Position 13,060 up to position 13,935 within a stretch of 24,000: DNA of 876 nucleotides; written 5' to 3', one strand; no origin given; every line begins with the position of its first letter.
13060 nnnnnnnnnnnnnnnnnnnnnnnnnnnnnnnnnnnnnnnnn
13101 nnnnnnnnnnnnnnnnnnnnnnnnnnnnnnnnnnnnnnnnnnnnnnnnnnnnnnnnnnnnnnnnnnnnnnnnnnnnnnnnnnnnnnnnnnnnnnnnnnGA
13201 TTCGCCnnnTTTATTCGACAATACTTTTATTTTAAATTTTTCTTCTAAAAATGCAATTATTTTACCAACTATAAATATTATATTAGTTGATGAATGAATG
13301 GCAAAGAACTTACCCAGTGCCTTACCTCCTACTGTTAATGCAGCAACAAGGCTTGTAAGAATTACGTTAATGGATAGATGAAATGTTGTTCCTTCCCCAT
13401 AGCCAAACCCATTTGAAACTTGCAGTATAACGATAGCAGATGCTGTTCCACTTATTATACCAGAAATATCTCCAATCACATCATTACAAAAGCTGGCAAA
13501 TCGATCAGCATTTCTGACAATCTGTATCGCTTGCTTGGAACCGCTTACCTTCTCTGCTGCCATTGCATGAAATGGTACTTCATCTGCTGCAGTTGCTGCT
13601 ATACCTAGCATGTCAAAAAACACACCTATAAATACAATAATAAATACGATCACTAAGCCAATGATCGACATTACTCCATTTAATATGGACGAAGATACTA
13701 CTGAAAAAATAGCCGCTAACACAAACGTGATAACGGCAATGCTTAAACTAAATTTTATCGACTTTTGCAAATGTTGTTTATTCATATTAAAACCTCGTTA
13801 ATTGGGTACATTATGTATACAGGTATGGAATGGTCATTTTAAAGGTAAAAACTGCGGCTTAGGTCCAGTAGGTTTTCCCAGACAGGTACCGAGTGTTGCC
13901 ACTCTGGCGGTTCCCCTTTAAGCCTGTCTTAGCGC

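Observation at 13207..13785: Small polytopic membrane protein gene immediately downstream of the large RNA: candidate OapA partner, forming an RNA-protein module inserted between ispA and dxs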

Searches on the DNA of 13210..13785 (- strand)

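Call 24: search_rna_families(sources=[L062, L076, L077, L079, L080, L069, L043, L027], threshold=gathering)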
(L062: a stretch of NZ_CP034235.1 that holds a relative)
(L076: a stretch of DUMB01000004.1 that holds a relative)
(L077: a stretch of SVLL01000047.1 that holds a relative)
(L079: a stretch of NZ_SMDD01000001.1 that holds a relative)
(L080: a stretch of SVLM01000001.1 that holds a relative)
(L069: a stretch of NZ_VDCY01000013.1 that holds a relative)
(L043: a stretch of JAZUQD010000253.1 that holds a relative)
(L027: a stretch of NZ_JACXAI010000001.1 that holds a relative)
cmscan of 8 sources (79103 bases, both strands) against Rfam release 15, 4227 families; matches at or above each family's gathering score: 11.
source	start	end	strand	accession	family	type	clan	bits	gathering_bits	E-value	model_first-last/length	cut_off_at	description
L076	4183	4825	+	RF01071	OLE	Gene;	-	547.1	50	1.4e-157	1-616/616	no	Ornate Large Extremophilic RNA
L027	4149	4777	+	RF01071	OLE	Gene;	-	500.2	50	1.1e-143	1-616/616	no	Ornate Large Extremophilic RNA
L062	4297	4969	+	RF01071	OLE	Gene;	-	500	50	1.3e-143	1-616/616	no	Ornate Large Extremophilic RNA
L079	4277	4878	+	RF01071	OLE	Gene;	-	497.8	50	5.8e-143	1-616/616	no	Ornate Large Extremophilic RNA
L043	3406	4004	+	RF01071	OLE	Gene;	-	472.6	50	1.8e-135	1-616/616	no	Ornate Large Extremophilic RNA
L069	4218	4827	+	RF01071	OLE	Gene;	-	469.3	50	1.7e-134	1-616/616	no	Ornate Large Extremophilic RNA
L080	4316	4961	+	RF01071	OLE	Gene;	-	438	50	3.2e-125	1-616/616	no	Ornate Large Extremophilic RNA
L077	1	569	+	RF01071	OLE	Gene;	-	376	50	7.9e-107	77-616/616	5'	Ornate Large Extremophilic RNA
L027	141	206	+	RF01690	Bacillaceae-1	Gene; sRNA;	-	67.5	35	3.7e-10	1-67/67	no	Bacillaceae-1 RNA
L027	8589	8654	-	RF01690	Bacillaceae-1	Gene; sRNA;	-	48.5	35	1e-05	1-67/67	no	Bacillaceae-1 RNA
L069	7577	7641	-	RF01690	Bacillaceae-1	Gene; sRNA;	-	39.6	35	0.0012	1-67/67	no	Bacillaceae-1 RNA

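Call 36: search_rna_families(source=L081, threshold=gathering)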
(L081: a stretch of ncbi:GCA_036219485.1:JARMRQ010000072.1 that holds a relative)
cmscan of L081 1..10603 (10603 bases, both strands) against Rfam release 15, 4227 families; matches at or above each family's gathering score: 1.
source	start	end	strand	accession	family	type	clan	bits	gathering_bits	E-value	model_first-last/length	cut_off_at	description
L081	4324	4951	+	RF01071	OLE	Gene;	-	538.6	50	6.3e-156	1-616/616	no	Ornate Large Extremophilic RNA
